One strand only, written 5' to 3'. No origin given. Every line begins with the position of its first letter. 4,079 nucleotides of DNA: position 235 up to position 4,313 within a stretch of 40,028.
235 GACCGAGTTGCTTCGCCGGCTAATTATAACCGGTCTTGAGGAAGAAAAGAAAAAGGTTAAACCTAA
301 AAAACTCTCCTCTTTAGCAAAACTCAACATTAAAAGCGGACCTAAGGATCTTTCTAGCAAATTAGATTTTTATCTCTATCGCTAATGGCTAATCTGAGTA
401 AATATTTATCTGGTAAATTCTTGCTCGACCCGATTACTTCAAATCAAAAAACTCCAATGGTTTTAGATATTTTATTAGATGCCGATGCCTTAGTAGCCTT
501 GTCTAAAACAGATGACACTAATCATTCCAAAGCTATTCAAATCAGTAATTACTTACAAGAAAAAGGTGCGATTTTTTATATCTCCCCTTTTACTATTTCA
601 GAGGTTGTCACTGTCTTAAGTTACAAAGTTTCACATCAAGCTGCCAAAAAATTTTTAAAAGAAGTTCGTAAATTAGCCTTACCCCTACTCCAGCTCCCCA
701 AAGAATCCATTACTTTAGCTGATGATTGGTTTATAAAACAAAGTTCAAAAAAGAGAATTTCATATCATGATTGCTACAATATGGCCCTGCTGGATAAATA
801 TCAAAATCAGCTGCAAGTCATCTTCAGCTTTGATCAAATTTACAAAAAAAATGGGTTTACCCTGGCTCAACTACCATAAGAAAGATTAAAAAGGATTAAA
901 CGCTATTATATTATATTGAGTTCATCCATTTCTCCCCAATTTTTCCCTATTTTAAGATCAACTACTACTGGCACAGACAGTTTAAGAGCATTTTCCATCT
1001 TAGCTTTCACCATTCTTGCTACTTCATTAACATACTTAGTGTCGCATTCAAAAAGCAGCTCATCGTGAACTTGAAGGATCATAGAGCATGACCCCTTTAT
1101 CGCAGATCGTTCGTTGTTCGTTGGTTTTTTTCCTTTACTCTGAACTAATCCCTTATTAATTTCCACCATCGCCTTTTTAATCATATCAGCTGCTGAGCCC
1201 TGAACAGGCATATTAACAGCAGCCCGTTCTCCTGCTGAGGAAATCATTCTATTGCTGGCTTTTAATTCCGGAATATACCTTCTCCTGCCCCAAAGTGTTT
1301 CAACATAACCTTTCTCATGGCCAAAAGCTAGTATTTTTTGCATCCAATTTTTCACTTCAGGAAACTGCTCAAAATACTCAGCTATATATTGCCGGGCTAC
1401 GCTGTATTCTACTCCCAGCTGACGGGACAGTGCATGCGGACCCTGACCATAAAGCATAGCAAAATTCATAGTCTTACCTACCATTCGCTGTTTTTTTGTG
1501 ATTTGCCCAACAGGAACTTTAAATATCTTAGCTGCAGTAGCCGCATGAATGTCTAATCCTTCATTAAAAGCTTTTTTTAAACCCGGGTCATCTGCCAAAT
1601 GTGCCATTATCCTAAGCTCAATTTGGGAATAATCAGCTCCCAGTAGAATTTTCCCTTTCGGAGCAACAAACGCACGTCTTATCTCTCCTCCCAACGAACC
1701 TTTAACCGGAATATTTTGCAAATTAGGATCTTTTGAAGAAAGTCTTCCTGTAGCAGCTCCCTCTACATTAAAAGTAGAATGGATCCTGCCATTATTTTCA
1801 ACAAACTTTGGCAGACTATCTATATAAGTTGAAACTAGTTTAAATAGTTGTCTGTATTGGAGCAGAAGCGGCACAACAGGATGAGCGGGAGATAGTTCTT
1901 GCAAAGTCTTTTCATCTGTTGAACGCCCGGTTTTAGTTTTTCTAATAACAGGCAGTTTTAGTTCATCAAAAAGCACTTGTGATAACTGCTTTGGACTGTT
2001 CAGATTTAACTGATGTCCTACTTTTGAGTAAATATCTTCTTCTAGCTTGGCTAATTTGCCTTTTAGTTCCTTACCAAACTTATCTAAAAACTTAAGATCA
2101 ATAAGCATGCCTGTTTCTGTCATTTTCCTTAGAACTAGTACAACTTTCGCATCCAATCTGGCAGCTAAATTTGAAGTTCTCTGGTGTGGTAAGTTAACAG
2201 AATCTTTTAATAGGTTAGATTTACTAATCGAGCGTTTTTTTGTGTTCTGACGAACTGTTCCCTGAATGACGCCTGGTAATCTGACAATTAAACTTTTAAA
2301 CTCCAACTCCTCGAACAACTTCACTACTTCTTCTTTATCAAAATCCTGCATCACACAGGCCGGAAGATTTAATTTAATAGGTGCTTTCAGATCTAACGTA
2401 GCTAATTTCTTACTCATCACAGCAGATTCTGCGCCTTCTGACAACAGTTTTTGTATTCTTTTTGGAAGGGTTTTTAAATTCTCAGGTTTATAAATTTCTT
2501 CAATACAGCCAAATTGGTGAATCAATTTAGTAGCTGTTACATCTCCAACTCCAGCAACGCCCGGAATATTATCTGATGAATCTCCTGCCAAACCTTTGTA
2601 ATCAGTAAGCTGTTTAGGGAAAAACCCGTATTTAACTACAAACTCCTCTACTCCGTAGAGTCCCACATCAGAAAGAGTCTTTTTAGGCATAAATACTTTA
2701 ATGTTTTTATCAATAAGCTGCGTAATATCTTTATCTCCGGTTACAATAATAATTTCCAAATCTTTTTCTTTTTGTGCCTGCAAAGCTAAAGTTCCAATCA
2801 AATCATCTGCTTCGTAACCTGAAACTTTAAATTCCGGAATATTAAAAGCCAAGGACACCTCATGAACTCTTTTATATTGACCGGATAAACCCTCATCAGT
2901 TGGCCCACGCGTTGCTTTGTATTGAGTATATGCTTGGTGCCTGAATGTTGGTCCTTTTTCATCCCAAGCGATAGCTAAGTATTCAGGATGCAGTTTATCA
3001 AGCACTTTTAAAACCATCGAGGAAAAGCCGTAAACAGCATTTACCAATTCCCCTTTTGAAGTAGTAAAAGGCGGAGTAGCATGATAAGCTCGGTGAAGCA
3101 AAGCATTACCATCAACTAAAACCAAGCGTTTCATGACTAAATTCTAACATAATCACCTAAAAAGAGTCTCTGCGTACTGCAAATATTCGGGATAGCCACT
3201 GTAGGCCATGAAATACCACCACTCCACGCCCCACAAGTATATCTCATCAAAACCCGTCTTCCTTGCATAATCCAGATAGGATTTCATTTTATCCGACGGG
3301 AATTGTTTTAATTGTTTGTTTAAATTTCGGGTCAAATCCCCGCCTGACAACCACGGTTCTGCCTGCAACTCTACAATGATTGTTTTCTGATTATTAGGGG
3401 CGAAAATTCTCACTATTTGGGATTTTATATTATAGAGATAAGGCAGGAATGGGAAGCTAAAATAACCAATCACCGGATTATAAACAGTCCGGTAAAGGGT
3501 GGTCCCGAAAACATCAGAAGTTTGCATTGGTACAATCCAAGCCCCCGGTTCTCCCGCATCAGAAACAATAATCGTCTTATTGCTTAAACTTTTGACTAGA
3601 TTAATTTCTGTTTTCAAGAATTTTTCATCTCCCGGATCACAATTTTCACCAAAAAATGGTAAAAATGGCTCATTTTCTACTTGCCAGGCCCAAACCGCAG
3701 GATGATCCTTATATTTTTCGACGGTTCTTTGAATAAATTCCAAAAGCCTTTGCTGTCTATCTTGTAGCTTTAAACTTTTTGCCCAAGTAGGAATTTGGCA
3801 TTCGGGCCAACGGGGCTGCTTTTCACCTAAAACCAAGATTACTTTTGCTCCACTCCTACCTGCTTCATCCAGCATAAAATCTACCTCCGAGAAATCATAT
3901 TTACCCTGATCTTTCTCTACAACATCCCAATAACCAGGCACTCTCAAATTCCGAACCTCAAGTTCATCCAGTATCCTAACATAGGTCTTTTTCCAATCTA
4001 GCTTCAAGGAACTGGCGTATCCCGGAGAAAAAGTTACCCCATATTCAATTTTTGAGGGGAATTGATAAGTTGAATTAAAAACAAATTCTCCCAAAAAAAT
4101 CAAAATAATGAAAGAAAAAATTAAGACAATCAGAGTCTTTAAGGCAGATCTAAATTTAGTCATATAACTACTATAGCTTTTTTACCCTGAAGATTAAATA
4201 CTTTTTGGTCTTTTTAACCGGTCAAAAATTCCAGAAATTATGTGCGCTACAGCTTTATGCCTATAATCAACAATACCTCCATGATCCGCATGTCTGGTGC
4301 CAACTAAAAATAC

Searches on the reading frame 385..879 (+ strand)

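Call 53: search_protein_families(library=pfam, proteins=[window:385-879:+])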
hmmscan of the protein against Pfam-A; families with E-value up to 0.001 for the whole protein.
window:385-879:+ (164 aa): 1 family
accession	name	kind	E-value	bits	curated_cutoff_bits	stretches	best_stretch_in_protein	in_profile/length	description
PF01850.27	PIN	-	1.8e-05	25.8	23.6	1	29-155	1-116/120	PIN domain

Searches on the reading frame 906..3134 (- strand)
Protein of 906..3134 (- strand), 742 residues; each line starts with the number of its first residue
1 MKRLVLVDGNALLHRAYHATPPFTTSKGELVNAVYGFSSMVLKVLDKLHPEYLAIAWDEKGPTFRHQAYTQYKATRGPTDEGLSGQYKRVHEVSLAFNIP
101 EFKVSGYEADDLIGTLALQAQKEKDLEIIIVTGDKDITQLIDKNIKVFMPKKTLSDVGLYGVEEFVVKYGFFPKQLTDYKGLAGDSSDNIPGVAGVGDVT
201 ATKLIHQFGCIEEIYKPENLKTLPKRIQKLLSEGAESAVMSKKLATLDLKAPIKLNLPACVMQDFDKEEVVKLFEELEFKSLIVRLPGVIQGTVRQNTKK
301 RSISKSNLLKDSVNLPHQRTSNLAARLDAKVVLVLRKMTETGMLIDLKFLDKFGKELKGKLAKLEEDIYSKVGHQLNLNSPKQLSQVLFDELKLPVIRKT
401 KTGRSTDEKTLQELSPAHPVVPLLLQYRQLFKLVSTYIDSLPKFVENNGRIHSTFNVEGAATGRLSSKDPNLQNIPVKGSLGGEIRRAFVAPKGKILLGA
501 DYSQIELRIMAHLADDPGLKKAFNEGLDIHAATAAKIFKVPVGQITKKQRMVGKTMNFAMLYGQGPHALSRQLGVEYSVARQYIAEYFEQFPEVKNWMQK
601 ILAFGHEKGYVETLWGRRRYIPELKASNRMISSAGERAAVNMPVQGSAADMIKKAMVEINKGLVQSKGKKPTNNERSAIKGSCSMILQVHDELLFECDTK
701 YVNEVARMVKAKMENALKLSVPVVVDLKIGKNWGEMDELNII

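Call 8: search_protein_families(library=ncbifam, proteins=[window:906-3134:-])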
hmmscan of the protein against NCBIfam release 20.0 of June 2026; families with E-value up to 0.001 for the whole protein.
window:906-3134:- (742 aa): 14 families
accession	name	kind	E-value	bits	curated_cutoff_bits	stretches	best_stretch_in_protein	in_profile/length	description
NF004397.1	PRK05755.1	equivalog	2e-261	870.4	720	2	317-736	480-888/889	DNA polymerase I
TIGR00593.1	pola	equivalog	6.8e-252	838.7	600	2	317-736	481-889/890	DNA polymerase I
NF011547.0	PRK14976.1-4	equivalog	1.1e-75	254.6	305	1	1-283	1-285/291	5'-3' exonuclease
NF011539.0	PRK14975.1-3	equivalog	1.8e-70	238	640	1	375-735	293-627/628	bifunctional 3'-5' exonuclease/DNA polymerase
NF011541.0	PRK14975.2-1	equivalog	2.3e-61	207.9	871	1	325-739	212-639/645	bifunctional 3'-5' exonuclease/DNA polymerase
NF011546.0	PRK14976.1-3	equivalog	1.3e-58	198.6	347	1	2-286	3-290/297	5'-3' exonuclease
NF011540.0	PRK14975.1-4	equivalog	2.4e-58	198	601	1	324-734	189-574/576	bifunctional 3'-5' exonuclease/DNA polymerase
NF011545.0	PRK14976.1-2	equivalog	2.3e-46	158.4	434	1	3-279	8-285/287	5'-3' exonuclease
NF011542.0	PRK14975.2-2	equivalog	3.3e-45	154.6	1061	1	335-736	393-790/802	bifunctional 3'-5' exonuclease/DNA polymerase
NF007017.0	PRK09482.1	equivalog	7.1e-42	143.7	261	1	2-258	3-250/257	flap endonuclease Xni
NF038380.1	phage_DpoZ_1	exception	2.1e-40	138.7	500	1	325-735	180-604/607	aminoadenine-incorporating DNA polymerase DpoZ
NF011543.0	PRK14975.2-3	equivalog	6.7e-40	136.9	1139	1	428-737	519-839/853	bifunctional 3'-5' exonuclease/DNA polymerase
NF011538.0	PRK14975.1-1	equivalog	4.2e-22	78.3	389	1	361-721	206-536/557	bifunctional 3'-5' exonuclease/DNA polymerase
NF038381.1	phage_DpoZ_2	exception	6.4e-13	47.9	350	1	331-596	318-611/754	aminoadenine-incorporating DNA polymerase DpoZ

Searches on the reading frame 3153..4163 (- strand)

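Call 8: search_protein_families(library=ncbifam, proteins=[window:3153-4163:-])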
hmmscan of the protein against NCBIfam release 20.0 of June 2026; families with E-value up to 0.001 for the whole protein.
window:3153-4163:- (336 aa): 1 family
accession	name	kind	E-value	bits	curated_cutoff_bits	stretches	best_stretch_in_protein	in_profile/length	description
NF051902.1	GH35_fam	subfamily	3.5e-07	29.3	500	1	59-111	38-90/510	GH35 family beta-galactosidase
